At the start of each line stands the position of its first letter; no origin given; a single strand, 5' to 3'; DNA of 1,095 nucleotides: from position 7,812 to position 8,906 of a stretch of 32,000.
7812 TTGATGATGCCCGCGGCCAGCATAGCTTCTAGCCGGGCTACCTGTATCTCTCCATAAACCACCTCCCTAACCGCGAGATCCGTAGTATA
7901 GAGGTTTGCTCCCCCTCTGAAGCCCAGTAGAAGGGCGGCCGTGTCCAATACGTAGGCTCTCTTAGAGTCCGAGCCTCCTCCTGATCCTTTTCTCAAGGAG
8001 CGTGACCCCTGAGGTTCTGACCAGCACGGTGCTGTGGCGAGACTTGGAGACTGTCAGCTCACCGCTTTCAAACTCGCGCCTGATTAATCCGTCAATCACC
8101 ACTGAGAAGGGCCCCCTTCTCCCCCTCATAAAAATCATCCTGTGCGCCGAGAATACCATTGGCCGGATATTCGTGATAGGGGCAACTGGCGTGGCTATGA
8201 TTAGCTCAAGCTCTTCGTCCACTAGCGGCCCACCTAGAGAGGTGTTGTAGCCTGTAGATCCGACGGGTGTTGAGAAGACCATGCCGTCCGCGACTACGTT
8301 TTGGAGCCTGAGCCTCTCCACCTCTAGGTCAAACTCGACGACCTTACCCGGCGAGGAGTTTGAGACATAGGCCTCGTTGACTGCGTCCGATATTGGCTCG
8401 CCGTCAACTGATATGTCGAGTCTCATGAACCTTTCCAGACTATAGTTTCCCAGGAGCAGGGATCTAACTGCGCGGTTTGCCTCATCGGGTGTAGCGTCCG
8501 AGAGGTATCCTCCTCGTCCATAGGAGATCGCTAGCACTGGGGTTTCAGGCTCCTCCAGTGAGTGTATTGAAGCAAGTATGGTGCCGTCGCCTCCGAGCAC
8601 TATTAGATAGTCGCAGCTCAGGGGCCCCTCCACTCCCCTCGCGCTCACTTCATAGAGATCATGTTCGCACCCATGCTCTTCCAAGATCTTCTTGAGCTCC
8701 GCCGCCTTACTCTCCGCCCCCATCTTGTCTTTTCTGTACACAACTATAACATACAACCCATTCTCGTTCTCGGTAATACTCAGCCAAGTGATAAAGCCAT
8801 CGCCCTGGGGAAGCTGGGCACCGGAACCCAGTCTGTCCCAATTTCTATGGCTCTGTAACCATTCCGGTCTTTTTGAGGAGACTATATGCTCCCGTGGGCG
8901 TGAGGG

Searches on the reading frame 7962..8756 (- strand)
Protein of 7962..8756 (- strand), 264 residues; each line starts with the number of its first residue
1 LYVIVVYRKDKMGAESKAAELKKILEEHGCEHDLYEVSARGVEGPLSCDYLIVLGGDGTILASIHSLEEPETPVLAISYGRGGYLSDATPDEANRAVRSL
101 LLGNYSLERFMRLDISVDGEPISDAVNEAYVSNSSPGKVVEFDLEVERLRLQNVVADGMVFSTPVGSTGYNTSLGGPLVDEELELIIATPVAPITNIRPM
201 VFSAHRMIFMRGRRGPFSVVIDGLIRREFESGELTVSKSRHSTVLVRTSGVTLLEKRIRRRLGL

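Call 26: search_protein_families(library=pfam, proteins=[window:7962-8756:-], max_evalue=0.001)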
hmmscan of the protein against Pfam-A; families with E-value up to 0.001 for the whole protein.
window:7962-8756:- (264 aa): 3 families
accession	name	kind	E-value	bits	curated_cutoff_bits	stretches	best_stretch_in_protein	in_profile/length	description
PF20143.4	NAD_kinase_C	-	5e-18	65.5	23.7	1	127-247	2-125/126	ATP-NAD kinase C-terminal domain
PF01513.26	NAD_kinase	-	1e-12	48.9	25.5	1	5-104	29-129/130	ATP-NAD kinase N-terminal domain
PF00781.29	DAGK_cat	-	0.00083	19.4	23.6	0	18-97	19-109/125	Diacylglycerol kinase catalytic domain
